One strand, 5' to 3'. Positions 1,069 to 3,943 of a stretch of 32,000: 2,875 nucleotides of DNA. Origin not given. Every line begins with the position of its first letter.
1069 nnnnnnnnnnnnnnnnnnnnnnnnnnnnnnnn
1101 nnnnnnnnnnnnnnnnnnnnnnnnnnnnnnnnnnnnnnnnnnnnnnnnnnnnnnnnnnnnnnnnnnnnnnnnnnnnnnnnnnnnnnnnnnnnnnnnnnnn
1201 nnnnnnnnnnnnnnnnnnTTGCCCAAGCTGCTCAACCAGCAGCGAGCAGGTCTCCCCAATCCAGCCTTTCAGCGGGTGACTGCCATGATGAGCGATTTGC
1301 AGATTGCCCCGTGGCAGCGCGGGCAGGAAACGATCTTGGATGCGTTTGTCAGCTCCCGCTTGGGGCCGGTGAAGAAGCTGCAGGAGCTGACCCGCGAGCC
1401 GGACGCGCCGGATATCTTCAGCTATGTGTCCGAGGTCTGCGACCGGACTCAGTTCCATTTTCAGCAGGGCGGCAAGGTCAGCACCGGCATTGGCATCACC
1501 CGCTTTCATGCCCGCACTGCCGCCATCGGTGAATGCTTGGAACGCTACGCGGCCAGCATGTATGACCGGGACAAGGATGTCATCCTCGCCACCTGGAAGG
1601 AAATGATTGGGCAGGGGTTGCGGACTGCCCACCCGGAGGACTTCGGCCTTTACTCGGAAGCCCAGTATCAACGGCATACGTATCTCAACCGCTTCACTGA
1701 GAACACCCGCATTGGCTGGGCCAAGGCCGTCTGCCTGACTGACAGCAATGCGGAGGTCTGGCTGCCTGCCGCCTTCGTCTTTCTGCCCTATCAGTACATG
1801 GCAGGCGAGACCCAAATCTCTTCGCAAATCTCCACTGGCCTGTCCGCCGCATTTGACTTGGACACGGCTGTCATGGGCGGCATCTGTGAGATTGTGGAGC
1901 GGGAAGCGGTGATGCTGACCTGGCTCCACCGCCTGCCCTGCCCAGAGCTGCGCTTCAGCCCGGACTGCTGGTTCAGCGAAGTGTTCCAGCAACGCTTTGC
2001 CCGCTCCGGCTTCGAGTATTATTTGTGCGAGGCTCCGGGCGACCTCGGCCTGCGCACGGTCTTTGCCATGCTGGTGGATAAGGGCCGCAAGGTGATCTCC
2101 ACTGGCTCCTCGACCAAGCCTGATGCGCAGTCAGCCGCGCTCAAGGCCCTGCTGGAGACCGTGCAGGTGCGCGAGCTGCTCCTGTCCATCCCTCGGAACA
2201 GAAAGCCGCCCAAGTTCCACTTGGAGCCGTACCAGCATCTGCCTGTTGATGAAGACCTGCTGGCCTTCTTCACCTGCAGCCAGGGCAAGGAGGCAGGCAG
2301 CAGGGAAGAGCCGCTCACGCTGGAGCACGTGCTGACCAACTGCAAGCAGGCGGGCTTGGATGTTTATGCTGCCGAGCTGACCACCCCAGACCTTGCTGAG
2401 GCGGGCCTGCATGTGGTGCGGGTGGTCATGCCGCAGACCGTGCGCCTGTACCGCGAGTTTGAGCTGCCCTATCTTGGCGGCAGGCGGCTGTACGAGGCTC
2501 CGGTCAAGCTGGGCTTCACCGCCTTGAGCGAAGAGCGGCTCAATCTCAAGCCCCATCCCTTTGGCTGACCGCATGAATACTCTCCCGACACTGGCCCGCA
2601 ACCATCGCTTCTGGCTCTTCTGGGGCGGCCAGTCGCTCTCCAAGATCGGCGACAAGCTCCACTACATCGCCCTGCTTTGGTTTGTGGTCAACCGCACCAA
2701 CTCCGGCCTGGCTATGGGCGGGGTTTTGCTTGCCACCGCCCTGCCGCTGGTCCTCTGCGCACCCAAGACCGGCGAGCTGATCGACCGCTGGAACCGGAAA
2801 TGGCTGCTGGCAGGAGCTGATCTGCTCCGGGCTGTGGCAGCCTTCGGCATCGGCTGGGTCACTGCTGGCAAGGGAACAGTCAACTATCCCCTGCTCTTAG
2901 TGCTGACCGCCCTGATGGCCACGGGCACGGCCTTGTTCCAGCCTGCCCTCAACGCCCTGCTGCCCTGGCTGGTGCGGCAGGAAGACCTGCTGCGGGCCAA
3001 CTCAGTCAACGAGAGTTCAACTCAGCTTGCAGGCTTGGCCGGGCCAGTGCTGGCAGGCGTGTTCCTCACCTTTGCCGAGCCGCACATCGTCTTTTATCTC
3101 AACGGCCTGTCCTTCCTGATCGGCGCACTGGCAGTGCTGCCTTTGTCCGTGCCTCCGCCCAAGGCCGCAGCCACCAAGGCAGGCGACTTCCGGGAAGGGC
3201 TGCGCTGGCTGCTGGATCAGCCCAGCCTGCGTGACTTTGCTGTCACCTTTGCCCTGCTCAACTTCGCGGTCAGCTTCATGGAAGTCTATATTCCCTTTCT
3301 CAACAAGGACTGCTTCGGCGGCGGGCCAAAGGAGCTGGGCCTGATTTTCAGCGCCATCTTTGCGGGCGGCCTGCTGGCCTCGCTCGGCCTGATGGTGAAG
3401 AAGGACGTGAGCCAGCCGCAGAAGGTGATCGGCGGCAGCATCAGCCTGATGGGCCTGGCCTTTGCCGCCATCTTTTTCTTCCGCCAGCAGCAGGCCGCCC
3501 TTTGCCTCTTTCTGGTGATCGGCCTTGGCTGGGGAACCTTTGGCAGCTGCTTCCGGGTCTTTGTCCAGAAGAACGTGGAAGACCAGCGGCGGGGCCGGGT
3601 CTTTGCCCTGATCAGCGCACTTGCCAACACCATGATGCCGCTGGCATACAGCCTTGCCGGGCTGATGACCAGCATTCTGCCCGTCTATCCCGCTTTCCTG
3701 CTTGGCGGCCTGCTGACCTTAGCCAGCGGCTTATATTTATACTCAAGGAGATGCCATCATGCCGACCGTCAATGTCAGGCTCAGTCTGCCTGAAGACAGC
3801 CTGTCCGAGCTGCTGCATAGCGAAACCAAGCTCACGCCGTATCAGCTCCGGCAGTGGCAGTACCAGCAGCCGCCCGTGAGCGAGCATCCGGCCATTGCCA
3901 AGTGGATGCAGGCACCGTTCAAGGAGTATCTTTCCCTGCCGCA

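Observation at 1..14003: Candidate ribosomal thiazol(in)e/His metallophore system: TOMM enzymes wired to an exporter, a TonB receptor and a Nik/Opp-type importer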

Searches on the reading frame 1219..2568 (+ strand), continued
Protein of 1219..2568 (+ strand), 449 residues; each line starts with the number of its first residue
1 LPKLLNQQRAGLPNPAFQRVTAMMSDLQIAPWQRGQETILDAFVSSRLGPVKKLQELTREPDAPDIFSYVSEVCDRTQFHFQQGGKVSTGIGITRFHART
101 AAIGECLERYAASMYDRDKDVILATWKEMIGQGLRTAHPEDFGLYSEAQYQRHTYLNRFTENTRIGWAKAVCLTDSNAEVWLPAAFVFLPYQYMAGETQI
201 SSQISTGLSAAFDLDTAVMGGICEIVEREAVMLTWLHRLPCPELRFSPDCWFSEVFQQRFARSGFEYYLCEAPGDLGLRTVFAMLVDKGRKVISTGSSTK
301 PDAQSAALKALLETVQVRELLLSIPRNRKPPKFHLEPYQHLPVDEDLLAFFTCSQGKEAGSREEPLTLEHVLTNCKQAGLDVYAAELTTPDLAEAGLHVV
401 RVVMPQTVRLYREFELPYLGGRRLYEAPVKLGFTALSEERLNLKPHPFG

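Call 65: search_solved_structures(query=window:1285-2568:+, max_evalue=0.001)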
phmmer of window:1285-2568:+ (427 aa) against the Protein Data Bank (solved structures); distinct sequences matched with E-value up to 0.001: 4.
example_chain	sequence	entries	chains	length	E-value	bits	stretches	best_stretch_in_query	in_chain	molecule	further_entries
7u58_A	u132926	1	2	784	1.4e-17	67.1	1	66-420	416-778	MusD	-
4bs9_A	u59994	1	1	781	2.7e-16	62.8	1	66-426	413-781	TRUD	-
4v1t_A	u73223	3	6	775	4.6e-16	62.1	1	66-426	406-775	LYND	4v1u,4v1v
6ci7_A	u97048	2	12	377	1.4e-06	30.8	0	144-295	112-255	YcaO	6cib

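Call 82: search_protein_families(library=pfam, proteins=[L003:891-2255:+], max_evalue=1)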
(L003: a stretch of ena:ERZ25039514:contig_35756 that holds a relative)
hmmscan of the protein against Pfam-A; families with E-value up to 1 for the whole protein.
L003:891-2255:+ (454 aa): 4 families
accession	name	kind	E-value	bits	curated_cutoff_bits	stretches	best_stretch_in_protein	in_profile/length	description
PF04055.27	Radical_SAM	-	1.3e-13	51.9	29.5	1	111-269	3-156/166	Radical SAM superfamily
PF13186.11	SPASM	-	4.6e-06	27.3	21.5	1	359-420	1-66/67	Iron-sulfur cluster-binding domain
PF13353.11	Fer4_12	-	0.0028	18.4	22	1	115-181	15-81/137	4Fe-4S single cluster domain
PF01261.30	AP_endonuc_2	-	0.054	13.6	31.1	1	208-324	5-111/249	Xylose isomerase-like TIM barrel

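Call 90: list_cluster_members(proteins=[P0011, P0134, P0119, P0121, P0129, P0132])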
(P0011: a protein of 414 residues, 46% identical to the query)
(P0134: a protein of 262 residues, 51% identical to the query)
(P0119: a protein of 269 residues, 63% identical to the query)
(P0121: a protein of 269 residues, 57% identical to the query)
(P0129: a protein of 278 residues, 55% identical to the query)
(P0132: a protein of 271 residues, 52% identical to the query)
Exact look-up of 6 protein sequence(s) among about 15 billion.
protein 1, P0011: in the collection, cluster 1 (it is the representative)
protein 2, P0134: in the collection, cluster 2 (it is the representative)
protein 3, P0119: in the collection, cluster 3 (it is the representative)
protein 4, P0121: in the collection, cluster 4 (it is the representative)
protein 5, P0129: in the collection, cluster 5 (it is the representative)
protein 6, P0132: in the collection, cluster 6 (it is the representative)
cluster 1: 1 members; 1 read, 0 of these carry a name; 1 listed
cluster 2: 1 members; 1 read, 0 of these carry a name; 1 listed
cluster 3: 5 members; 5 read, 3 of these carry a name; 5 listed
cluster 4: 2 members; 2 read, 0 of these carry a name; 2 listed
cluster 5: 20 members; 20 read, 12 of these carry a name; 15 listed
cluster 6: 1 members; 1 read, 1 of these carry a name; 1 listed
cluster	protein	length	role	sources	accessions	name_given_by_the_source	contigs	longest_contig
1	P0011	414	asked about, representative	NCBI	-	-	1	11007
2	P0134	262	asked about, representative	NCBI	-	-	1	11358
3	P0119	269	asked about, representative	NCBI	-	-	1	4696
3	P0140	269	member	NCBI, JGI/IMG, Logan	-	ubiquinone/menaquinone biosynthesis C-methylase UbiE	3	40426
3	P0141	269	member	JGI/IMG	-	ubiquinone/menaquinone biosynthesis C-methylase UbiE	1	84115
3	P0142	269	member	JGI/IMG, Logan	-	ubiquinone/menaquinone biosynthesis C-methylase UbiE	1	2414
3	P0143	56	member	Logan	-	-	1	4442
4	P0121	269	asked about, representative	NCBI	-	-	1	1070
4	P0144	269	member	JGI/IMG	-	-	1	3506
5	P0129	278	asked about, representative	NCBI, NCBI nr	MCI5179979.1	MAG: class I SAM-dependent methyltransferase [Candidatus Electrothrix sp. AW3_4] | class I SAM-dependent methyltransferase [Candidatus Electrothrix gigas]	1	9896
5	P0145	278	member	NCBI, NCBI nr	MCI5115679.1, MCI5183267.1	MAG: class I SAM-dependent methyltransferase [Candidatus Electrothrix sp. AW1] | class I SAM-dependent methyltransferase [Candidatus Electrothrix sp. AX1]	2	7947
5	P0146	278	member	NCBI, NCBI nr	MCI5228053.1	MAG: class I SAM-dependent methyltransferase [Candidatus Electrothrix sp. AX2] | class I SAM-dependent methyltransferase [Candidatus Electrothrix gigas]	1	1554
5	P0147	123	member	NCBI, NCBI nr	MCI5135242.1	MAG: hypothetical protein D3920_09265 [Candidatus Electrothrix sp. AW2] | hypothetical protein [Candidatus Electrothrix gigas]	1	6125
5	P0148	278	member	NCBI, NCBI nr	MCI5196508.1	MAG: class I SAM-dependent methyltransferase [Candidatus Electrothrix sp. AW5] | class I SAM-dependent methyltransferase [Candidatus Electrothrix gigas]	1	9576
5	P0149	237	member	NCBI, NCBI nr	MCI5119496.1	MAG: class I SAM-dependent methyltransferase [Candidatus Electrothrix sp. LOE1_4_5] | class I SAM-dependent methyltransferase [Candidatus Electrothrix gigas]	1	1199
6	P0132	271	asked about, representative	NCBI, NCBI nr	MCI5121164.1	MAG: class I SAM-dependent methyltransferase [Candidatus Electrothrix sp. AUS4] | class I SAM-dependent methyltransferase [Candidatus Electrothrix sp. AUS4]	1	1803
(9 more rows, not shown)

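Call 98: search_protein_families(library=ncbifam, proteins=[L003:891-2255:+, L003:2349-3593:+], max_evalue=0.00001)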
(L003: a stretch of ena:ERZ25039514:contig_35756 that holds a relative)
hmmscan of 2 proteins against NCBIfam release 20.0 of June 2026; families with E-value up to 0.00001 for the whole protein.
L003:891-2255:+ (454 aa): 37 families (the best 25 are shown)
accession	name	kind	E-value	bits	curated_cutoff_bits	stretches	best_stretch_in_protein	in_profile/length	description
TIGR02109.1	PQQ_syn_pqqE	equivalog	5.1e-21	75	381.35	1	102-435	4-317/358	pyrroloquinoline quinone biosynthesis protein PqqE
TIGR04303.1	GeoRSP_rSAM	equivalog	2e-20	73.6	400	1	104-435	4-311/325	GeoRSP system radical SAM/SPASM protein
TIGR04545.1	rSAM_ahbD_hemeb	equivalog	3.1e-20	72.9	500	1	107-435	2-322/339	heme b synthase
NF047865.1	rSAM_PapB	equivalog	1.9e-19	70.1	340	1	106-433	4-319/330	PapB family radical SAM/SPASM ranthipeptide maturase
TIGR02666.1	moaA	equivalog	4e-19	68.8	284.05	1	109-325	14-224/336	GTP 3',8-cyclase MoaA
NF041298.1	rSAM_mat_DynA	equivalog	6.6e-19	68.1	450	1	113-438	9-329/356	dynobactin maturation radical SAM/SPASM protein DynA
TIGR04053.2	TIGR04053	equivalog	1.8e-18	66.9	395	2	347-435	264-351/366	TIGR04053 family radical SAM/SPASM domain-containing protein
TIGR02668.1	moaA_archaeal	equivalog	3.9e-17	62.2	325.25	1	107-380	12-268/303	GTP 3',8-cyclase MoaA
NF001199.0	PRK00164.2-1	equivalog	1.1e-16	60.9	231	1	106-288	13-180/308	GTP 3',8-cyclase MoaA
TIGR04055.1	rSAM_NirJ2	equivalog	2.6e-16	60.1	500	1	108-440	3-314/326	putative heme d1 biosynthesis radical SAM protein NirJ2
TIGR03942.1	sulfatase_rSAM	equivalog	2.8e-15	56.3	349.45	1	113-440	9-334/363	anaerobic sulfatase maturase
TIGR04317.1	W_rSAM_matur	equivalog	1e-13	51.1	380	1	107-426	6-319/349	tungsten cofactor oxidoreductase radical SAM maturase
TIGR04250.1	SCM_rSAM_ScmE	equivalog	2.1e-13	49.9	400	1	359-451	253-347/358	SynChlorMet cassette radical SAM/SPASM protein ScmE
TIGR03962.1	mycofact_rSAM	equivalog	5.5e-13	48.8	265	1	95-442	2-325/339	mycofactocin radical SAM maturase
TIGR04163.1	rSAM_cobopep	equivalog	2.3e-12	46.4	375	1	104-434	63-391/428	peptide-modifying radical SAM enzyme CbpB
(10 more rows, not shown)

L003:2349-3593:+ (414 aa): 5 families
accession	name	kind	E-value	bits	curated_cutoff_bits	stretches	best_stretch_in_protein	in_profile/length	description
TIGR00900.1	2A0121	subfamily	4e-41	141.6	319.6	1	14-372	2-357/364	H+ Antiporter protein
NF007792.0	PRK10489.1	equivalog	1.7e-12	47.1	324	1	32-402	38-399/419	enterobactin transporter EntS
NF000245.1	macrolide_MefA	exception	1.9e-08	33.8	675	1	23-402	21-390/405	macrolide efflux MFS transporter Mef(A)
TIGR00880.1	2_A_01_02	superfamily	6e-07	29.7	131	1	59-188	11-137/141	multidrug resistance protein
NF006386.0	PRK08633.1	equivalog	7.5e-07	27.2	1221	1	17-400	15-407/1147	acyl-[ACP]--phospholipid O-acyltransferase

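Call 102: find_encoding_contigs(protein=P0014, flank=10000, max_places=2)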
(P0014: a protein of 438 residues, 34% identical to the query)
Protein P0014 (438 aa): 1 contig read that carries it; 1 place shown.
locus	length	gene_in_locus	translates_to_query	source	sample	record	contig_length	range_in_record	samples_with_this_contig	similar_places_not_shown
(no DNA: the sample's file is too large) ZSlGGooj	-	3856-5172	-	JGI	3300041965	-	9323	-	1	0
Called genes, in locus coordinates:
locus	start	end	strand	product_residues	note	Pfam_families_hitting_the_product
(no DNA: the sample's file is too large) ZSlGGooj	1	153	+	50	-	?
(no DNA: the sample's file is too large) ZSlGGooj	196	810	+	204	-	PF13489:Methyltransf_23, PF01209:Ubie_methyltran (weak), PF08241:Methyltransf_11, PF08242:Methyltransf_12, PF13649:Methyltransf_25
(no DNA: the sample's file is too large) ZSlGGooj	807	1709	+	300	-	-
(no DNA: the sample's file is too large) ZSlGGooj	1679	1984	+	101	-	-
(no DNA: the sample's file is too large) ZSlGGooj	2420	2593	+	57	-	-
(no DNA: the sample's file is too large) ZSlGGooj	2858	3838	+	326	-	-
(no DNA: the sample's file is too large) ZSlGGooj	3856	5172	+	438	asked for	PF02624:YcaO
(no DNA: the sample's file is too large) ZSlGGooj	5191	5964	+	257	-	PF00881:Nitroreductase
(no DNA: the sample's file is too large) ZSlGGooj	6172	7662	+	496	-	PF00296:Bac_luciferase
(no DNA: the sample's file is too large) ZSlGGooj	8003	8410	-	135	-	PF11969:DcpS_C, PF01230:HIT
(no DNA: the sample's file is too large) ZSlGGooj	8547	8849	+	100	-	-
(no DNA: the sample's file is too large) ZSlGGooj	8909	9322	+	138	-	?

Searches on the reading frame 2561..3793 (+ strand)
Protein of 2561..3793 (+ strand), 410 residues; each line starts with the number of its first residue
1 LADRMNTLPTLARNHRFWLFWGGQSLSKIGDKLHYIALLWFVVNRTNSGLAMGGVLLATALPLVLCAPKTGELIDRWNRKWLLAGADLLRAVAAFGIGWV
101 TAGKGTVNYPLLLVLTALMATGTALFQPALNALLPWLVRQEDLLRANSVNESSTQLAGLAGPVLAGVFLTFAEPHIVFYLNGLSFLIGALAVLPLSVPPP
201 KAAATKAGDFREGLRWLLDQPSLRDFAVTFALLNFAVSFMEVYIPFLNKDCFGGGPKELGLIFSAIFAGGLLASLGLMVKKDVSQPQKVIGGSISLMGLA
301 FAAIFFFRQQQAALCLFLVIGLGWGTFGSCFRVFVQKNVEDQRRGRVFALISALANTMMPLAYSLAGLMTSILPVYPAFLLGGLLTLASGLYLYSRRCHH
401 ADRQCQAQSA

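Call 6: search_protein_families(library=pfam, proteins=[window:2561-3793:+], max_evalue=0.01)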
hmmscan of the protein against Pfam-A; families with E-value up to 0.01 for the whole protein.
window:2561-3793:+ (410 aa): 3 families
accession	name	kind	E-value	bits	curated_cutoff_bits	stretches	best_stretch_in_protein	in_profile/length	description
PF07690.21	MFS_1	-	2.5e-35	122.4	33.4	2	23-357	4-341/347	Major Facilitator Superfamily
PF05977.19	MFS_3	-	2.4e-32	112.5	27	1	13-403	8-400/524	Transmembrane secretion effector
PF11700.14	ATG22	-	0.00034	19.9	24.1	1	66-148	87-166/482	Vacuole effluxer Atg22 like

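Call 11: search_protein_families(library=ncbifam, proteins=[window:2561-3793:+], max_evalue=0.001)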
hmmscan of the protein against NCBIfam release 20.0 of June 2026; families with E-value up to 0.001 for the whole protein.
window:2561-3793:+ (410 aa): 15 families
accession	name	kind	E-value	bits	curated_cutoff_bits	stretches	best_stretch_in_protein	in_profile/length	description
TIGR00900.1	2A0121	subfamily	3.2e-63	214.3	319.6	1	17-370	1-360/364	H+ Antiporter protein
NF000245.1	macrolide_MefA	exception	1.2e-27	97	675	1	15-388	9-388/405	macrolide efflux MFS transporter Mef(A)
NF000246.1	macrolide_MefC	exception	4.8e-25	88.5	870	1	18-397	11-396/407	macrolide efflux MFS transporter Mef(C)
NF007792.0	PRK10489.1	equivalog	1.4e-24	86.9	324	1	29-394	31-396/419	enterobactin transporter EntS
NF000154.1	macrolide_MefEN2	exception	2.9e-19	69.7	800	1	23-383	14-378/401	macrolide efflux MFS transporter Mef(En2)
NF052575.1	MFS_efflux_Tap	equivalog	2.8e-18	66.1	625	1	27-380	16-378/401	multidrug efflux MFS transporter Tap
NF000051.1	macrolide_MefB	exception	3.3e-17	62.5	800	1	15-385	9-384/409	macrolide efflux MFS transporter Mef(B)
NF012178.0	tet_MFS_V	exception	1.9e-15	57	640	1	19-386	12-387/409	tetracycline efflux MFS transporter Tet(V)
NF006386.0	PRK08633.1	equivalog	1.9e-14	52.4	1221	1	42-390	39-403/1147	acyl-[ACP]--phospholipid O-acyltransferase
NF005291.0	PRK06814.1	equivalog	6.4e-10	37.6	1349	1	12-186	8-186/1140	acyl-[ACP]--phospholipid O-acyltransferase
NF008397.0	PRK11195.1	equivalog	3.8e-07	29.5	297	1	23-172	11-151/414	lysophospholipid transporter LplT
NF007799.0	PRK10504.1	subfamily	1.3e-06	27.6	426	1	35-195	30-184/471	multidrug transporter subunit MdtD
TIGR00880.1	2_A_01_02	superfamily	4.4e-06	26.8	131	1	55-190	3-132/141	multidrug resistance protein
TIGR00881.1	2A0104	subfamily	2.5e-05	23.5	407.75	1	52-201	32-176/379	phosphoglycerate transporter protein PgtP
NF053757.1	BclibactTpBcbE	equivalog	0.00017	20.7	600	0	64-354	51-347/394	bacillibactin exporter BcbE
